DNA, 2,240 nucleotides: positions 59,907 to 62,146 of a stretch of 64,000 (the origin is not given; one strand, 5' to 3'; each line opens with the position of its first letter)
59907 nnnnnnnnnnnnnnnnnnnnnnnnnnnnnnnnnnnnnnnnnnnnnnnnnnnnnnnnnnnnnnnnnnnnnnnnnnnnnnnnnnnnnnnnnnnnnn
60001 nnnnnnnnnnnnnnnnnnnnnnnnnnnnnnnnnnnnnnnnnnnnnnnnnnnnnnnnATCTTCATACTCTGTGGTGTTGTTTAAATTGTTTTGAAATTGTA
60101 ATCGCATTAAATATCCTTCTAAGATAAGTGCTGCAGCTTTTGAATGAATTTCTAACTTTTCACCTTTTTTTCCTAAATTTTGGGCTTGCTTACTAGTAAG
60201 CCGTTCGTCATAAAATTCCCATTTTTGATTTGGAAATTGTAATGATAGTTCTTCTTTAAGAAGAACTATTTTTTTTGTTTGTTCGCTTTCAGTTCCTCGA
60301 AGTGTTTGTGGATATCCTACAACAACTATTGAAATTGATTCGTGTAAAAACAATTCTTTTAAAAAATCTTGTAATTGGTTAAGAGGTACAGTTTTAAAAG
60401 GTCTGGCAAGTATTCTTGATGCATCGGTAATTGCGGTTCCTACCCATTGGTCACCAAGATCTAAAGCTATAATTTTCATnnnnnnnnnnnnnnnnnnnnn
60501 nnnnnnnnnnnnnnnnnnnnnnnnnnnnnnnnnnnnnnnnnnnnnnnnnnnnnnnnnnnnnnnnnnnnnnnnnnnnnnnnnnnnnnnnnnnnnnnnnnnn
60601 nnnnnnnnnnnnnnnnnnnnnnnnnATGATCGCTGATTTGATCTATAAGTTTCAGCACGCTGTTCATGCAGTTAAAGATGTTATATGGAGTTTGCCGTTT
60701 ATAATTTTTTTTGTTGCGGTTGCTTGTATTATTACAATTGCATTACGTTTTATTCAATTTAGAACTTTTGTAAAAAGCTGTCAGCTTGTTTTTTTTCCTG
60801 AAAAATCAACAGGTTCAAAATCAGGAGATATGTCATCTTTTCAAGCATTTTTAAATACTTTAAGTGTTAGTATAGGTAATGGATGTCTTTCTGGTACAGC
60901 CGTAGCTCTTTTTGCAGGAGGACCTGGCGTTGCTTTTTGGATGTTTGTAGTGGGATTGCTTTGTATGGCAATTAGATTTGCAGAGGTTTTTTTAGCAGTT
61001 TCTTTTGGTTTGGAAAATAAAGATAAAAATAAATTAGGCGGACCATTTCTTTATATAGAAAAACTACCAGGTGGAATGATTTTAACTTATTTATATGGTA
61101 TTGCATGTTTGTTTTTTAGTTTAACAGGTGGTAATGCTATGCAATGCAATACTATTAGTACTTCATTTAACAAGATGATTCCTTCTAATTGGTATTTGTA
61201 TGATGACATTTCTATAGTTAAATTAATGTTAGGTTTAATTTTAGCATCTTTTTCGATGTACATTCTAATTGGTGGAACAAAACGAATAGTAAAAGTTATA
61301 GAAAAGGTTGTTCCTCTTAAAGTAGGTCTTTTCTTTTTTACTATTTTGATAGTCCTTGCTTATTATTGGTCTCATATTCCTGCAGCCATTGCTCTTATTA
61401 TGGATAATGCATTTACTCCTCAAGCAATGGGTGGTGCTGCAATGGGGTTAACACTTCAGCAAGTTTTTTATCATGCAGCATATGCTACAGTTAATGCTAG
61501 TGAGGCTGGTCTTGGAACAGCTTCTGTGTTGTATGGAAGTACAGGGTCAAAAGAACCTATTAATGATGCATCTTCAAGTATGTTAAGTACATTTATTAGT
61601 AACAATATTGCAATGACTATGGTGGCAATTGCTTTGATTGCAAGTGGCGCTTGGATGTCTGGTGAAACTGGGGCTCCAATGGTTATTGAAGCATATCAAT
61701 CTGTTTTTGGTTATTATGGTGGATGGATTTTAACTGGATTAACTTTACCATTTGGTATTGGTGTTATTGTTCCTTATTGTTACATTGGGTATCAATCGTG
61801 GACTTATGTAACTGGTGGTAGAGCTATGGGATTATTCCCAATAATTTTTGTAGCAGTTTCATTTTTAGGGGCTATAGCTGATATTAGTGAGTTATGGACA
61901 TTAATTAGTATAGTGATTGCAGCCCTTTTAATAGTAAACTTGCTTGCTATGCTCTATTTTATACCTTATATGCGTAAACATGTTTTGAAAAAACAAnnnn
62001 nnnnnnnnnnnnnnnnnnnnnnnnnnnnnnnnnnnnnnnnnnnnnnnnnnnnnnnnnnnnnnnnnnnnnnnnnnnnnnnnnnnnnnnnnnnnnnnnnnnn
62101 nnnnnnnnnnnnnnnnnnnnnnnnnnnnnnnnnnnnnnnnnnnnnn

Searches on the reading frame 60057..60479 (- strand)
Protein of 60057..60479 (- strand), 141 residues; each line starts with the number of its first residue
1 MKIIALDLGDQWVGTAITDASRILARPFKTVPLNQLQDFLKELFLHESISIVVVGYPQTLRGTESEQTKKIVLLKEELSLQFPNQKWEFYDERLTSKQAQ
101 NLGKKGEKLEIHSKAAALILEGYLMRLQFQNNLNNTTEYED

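Call 50: search_protein_families(library=pfam, proteins=[window:60057-60479:-], max_evalue=0.00001)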
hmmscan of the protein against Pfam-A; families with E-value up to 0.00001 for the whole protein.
window:60057-60479:- (141 aa): 1 family
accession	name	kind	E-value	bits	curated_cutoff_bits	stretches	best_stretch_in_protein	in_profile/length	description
PF03652.20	RuvX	-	9.7e-25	87.9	29.2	1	1-125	1-133/134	Holliday junction resolvase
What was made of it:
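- On Homology-anchored displacement (HFIR, C-terminal displacement): Only ruvX was noticed, at 60054-60479 (call 50).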

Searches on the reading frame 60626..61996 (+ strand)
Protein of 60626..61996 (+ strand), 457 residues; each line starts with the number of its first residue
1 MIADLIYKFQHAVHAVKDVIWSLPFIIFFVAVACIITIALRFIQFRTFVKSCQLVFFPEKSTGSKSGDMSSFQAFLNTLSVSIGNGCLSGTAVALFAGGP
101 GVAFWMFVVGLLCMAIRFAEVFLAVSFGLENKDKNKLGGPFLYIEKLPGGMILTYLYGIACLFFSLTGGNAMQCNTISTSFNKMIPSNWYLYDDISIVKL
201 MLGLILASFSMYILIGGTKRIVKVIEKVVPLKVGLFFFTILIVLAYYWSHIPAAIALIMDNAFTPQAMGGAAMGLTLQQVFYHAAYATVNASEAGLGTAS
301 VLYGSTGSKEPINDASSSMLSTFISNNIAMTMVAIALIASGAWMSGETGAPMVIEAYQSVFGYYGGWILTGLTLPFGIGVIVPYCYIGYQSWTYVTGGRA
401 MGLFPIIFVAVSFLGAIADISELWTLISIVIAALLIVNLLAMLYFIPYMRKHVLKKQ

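Call 50: search_protein_families(library=pfam, proteins=[window:60626-61996:+], max_evalue=0.00001)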
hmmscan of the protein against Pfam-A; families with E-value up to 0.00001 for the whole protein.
window:60626-61996:+ (457 aa): 1 family
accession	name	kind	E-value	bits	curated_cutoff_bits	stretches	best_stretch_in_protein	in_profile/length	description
PF01235.23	Na_Ala_symp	-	3.4e-66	224.6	24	1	62-450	6-373/392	Sodium:alanine symporter family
